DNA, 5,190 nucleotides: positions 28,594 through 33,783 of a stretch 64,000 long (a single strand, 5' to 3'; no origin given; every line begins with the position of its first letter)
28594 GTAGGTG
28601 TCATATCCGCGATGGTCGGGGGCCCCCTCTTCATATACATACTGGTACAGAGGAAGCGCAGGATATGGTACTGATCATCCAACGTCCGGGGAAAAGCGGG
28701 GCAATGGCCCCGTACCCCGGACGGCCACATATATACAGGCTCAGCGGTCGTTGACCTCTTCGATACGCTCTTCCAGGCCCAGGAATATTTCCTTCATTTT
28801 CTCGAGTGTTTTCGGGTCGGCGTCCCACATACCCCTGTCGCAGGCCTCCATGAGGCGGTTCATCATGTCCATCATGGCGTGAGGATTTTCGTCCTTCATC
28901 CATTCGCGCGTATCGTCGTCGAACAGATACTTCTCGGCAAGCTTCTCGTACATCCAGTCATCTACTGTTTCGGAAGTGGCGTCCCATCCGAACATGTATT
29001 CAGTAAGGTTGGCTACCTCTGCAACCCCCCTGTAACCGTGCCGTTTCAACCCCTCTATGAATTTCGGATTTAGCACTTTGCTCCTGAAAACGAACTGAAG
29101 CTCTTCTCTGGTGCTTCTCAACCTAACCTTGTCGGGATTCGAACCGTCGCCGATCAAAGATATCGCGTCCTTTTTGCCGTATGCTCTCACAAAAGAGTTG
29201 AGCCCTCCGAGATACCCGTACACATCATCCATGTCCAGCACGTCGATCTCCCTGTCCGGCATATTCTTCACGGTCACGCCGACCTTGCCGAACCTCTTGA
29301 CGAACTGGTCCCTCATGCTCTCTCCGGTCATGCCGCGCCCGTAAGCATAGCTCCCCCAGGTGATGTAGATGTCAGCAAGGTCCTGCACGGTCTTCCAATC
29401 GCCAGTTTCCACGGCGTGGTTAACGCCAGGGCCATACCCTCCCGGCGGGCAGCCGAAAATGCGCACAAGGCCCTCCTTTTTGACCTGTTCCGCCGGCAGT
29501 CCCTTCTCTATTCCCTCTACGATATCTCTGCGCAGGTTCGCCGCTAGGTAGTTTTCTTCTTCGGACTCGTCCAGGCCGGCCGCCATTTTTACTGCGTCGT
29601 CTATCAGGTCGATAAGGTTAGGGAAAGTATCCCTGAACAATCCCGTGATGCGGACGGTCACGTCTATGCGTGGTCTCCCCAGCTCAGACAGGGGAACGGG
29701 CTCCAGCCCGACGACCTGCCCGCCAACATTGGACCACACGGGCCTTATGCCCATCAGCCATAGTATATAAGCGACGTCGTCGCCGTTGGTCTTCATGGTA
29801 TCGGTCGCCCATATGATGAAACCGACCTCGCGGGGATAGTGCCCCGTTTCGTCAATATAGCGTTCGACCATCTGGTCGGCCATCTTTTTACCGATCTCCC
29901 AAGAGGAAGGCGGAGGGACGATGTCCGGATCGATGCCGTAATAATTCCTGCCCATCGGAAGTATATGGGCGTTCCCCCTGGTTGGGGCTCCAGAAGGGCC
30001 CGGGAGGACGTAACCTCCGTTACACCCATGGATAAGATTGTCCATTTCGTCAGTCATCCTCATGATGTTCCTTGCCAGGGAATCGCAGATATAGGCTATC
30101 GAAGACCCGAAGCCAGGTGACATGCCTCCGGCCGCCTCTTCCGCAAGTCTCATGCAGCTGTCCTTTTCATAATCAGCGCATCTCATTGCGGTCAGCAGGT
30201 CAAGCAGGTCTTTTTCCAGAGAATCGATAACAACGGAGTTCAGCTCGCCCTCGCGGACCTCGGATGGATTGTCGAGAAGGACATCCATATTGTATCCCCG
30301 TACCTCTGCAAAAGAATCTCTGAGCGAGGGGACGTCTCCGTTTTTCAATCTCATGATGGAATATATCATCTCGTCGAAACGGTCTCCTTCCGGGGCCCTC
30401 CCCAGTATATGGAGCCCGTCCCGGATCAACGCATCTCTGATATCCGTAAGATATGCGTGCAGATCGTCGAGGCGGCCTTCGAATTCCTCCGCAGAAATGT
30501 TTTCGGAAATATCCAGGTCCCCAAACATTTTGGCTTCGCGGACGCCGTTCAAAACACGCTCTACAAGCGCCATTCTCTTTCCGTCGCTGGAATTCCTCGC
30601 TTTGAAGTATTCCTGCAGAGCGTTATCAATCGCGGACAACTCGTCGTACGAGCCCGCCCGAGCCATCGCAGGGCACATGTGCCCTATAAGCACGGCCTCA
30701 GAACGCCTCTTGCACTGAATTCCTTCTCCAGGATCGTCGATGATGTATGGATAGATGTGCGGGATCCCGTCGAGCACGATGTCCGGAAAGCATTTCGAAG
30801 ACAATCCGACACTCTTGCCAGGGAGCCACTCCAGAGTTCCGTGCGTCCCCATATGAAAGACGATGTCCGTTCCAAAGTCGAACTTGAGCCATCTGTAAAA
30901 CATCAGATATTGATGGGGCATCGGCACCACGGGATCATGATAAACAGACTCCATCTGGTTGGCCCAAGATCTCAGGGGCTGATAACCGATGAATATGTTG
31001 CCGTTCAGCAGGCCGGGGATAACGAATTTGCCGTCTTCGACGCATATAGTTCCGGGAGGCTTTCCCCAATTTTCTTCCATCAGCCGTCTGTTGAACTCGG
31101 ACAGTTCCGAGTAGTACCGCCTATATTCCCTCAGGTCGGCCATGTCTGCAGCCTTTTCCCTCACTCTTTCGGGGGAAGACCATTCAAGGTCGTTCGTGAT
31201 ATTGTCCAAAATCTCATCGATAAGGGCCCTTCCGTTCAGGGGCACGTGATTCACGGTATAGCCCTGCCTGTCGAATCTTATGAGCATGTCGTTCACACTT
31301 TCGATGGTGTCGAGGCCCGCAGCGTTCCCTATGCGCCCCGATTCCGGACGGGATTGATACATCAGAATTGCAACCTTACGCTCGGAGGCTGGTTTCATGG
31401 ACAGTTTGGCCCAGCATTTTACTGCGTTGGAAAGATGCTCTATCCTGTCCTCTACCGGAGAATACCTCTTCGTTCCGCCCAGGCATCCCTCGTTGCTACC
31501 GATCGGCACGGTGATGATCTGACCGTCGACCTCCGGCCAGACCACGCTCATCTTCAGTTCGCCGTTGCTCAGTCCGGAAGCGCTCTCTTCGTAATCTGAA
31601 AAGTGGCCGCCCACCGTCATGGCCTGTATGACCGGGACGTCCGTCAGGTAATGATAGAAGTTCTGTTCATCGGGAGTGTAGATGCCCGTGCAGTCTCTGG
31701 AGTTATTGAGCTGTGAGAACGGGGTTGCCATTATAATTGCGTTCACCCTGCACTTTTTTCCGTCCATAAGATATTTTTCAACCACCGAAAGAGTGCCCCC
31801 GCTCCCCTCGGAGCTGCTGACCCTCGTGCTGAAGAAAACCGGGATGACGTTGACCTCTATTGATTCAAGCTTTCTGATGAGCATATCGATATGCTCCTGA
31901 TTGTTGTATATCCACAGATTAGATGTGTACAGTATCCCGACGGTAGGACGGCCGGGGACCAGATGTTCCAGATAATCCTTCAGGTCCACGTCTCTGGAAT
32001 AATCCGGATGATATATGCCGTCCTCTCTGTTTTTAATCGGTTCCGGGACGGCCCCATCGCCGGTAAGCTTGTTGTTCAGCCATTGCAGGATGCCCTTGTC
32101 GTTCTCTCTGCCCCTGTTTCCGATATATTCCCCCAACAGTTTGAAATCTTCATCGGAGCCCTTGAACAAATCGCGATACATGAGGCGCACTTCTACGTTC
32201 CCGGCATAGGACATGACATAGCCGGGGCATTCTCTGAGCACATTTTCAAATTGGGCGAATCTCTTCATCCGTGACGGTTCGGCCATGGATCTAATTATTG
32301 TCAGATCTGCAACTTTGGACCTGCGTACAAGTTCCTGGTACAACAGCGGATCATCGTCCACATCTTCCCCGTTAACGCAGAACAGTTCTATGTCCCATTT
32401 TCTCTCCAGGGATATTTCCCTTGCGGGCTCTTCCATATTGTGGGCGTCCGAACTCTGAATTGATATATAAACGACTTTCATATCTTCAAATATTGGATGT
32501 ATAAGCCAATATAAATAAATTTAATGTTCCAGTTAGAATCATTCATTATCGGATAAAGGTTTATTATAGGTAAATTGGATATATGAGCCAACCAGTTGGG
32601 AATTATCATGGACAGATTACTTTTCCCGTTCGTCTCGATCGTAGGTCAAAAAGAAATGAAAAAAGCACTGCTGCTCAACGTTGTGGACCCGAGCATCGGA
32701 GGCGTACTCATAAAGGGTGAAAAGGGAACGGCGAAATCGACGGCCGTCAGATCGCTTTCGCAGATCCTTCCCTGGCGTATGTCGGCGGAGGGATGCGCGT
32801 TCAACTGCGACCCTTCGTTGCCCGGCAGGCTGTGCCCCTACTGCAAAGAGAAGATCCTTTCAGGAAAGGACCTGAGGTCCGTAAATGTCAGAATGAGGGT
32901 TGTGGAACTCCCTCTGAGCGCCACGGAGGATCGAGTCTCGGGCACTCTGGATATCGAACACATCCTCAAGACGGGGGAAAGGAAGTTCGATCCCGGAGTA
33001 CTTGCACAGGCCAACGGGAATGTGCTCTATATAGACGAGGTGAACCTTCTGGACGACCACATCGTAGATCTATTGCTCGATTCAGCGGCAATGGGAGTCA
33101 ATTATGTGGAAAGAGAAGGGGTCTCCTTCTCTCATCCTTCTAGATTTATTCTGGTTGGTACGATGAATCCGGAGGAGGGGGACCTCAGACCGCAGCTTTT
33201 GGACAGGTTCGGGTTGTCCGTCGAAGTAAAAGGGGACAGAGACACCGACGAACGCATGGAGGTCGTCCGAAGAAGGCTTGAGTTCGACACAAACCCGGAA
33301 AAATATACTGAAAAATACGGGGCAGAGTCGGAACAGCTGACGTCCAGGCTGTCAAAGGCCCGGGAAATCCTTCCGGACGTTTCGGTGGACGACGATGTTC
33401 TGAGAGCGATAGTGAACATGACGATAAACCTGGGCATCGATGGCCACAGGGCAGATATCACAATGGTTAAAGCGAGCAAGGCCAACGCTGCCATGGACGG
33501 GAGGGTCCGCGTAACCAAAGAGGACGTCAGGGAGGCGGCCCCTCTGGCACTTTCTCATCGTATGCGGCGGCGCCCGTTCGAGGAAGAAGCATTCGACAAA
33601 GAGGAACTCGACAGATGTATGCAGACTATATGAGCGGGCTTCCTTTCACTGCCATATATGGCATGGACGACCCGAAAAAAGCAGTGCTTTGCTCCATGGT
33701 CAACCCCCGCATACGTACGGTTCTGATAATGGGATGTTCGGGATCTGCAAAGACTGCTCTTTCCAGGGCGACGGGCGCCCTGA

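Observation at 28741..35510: Complete three-subunit class I (ATP-dependent) chelatase in an archaeon, with divergent operator-controlled promoters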

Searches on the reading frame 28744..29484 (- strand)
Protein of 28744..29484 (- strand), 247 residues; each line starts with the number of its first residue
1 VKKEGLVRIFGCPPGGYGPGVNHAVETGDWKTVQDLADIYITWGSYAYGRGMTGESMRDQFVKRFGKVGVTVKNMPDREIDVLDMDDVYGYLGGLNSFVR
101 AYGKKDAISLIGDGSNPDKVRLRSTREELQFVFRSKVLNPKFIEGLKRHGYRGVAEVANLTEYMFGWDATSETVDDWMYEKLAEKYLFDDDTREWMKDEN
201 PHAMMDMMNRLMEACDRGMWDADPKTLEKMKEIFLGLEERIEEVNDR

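Call 53: search_solved_structures(query=window:28744-29484:-, max_evalue=0.001, show_alignments=5)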
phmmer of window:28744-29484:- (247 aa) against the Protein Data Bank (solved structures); distinct sequences matched with E-value up to 0.001: 10.
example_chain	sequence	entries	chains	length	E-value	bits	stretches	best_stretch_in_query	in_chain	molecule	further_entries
7c6o_A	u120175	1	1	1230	4.8e-59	203.3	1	5-241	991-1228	Cobalamin biosynthesis protein CobN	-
9fpc_A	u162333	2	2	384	2.3e-44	155.2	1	7-222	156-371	Cobn protein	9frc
9uk9_A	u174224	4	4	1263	1.6e-43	152.5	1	7-222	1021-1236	Cobaltochelatase subunit CobN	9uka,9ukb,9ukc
6ys9_A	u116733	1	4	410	4.7e-35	124.7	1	4-244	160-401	Magnesium-protoporphyrin methyltransferase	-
5ewu_A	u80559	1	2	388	5e-34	121.3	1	3-244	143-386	Magnesium-chelatase subunit ChlH, chloroplastic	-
6ytn_AAA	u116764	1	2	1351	8.1e-34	120.6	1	3-244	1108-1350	Mg-chelatase subunit ChlH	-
6ytj_AAA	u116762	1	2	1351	8.1e-34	120.6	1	3-244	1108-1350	Mg-chelatase subunit ChlH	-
4zhj_A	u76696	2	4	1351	8.1e-34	120.6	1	3-244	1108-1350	Mg-chelatase subunit ChlH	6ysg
6yt0_B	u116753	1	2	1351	8.2e-34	120.6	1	3-244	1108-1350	Mg-chelatase subunit ChlH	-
9d26_A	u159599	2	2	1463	3.3e-22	82.6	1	6-232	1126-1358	HmuS heme dechelatase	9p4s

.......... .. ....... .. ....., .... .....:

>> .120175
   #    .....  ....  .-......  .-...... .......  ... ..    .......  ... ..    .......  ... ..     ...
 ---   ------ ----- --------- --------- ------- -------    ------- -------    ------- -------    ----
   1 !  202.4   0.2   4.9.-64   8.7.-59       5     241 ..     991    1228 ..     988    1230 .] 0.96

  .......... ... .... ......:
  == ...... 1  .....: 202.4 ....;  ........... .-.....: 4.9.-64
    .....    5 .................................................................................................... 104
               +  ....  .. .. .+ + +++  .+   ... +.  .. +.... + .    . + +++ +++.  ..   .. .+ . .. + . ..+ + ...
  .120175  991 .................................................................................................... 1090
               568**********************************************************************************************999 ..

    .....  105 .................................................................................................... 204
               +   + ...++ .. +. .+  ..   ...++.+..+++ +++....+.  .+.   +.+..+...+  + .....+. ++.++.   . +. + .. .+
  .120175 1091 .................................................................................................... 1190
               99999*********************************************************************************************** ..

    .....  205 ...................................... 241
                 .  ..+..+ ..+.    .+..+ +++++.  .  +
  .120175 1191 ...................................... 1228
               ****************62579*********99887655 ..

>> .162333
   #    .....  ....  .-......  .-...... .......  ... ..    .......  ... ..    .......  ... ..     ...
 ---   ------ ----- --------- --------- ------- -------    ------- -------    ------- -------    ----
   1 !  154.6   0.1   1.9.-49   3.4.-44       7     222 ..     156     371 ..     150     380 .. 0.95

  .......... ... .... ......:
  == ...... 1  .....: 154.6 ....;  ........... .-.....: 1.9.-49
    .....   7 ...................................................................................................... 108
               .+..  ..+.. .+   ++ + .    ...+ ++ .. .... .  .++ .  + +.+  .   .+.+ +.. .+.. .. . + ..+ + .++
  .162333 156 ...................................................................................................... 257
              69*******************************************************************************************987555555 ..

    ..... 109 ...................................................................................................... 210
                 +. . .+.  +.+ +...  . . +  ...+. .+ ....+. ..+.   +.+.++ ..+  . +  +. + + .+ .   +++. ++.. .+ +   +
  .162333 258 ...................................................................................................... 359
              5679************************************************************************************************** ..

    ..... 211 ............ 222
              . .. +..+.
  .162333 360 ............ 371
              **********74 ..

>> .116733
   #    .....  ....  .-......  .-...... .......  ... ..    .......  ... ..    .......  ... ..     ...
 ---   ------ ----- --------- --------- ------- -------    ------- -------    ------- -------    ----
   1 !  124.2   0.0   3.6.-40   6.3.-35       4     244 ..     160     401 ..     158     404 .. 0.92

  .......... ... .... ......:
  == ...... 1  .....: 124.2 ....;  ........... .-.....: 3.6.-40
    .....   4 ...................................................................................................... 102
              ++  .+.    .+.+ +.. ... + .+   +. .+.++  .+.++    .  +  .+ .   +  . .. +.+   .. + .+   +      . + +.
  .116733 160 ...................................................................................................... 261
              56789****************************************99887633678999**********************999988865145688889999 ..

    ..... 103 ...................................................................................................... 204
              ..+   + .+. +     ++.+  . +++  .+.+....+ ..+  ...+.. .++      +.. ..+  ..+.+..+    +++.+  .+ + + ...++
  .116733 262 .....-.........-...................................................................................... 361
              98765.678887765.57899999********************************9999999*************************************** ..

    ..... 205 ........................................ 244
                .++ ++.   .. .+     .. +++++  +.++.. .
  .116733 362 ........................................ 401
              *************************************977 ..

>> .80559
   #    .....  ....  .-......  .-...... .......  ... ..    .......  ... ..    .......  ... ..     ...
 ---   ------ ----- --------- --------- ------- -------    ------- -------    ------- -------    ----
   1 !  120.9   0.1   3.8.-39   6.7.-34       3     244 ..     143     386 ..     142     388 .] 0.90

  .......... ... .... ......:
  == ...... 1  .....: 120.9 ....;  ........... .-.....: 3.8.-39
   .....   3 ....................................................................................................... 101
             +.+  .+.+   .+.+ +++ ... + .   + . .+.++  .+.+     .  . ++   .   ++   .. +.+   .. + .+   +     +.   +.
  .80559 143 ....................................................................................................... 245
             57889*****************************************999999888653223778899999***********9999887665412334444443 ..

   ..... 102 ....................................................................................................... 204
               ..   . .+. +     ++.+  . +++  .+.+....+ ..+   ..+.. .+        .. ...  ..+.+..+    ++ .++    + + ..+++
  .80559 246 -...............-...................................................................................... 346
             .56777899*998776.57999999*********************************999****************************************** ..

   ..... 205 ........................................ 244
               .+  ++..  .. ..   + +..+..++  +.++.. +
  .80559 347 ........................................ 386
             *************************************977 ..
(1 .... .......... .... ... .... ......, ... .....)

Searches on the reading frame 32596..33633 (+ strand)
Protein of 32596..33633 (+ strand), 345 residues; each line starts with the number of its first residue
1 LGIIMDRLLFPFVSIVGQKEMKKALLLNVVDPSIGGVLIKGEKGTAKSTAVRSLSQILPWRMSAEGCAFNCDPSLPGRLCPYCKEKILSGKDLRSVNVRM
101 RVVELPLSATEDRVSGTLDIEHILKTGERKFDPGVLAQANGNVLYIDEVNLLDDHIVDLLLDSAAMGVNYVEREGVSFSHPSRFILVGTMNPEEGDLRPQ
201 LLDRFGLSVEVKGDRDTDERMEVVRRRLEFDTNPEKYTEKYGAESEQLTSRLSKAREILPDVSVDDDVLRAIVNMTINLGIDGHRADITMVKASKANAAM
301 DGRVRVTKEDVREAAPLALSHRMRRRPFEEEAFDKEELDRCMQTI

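Call 3: search_protein_families(library=pfam, proteins=[window:32596-33633:+])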
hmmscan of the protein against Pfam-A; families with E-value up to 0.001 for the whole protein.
window:32596-33633:+ (345 aa): 4 families
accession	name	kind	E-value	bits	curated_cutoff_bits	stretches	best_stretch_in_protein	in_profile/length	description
PF17863.7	AAA_lid_2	-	1.1e-21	76.7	22.7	1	271-339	3-72/74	AAA lid domain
PF07728.20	AAA_5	-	5e-11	43.2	22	1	97-205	25-139/139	AAA domain (dynein-related subfamily)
PF01078.27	Mg_chelatase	-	2.2e-09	37.5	20.3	1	126-192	92-158/207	Magnesium chelatase, subunit ChlI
PF00493.29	MCM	-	0.00021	20.9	23.3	0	125-196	106-177/224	MCM P-loop domain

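Call 4: search_protein_families(library=ncbifam, proteins=[window:32596-33633:+])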
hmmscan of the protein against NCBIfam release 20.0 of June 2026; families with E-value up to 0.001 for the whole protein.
window:32596-33633:+ (345 aa): 6 families
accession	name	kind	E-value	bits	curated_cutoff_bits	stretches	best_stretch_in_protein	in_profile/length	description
TIGR02442.1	Cob-chelat-sub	hypoth_equivalog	3.2e-150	501.6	779.45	1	10-339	1-327/641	putative cobaltochelatase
TIGR02030.1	BchI-ChlI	equivalog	2.8e-129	431.1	466.95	1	10-343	1-333/337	magnesium chelatase ATPase subunit I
TIGR02031.1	BchD-ChlD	equivalog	5.7e-78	263.1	499.55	1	21-331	3-279/608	magnesium chelatase ATPase subunit D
NF009943.0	PRK13406.1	equivalog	1.1e-25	90.3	571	1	99-336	52-268/585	magnesium chelatase subunit D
TIGR00368.1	TIGR00368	hypoth_equivalog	0.00016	20.4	362.4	0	131-193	286-348/499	YifB family Mg chelatase-like AAA ATPase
NF007365.0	PRK09862.1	equivalog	0.00032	19.4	530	0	132-193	286-347/506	YifB family Mg chelatase-like AAA ATPase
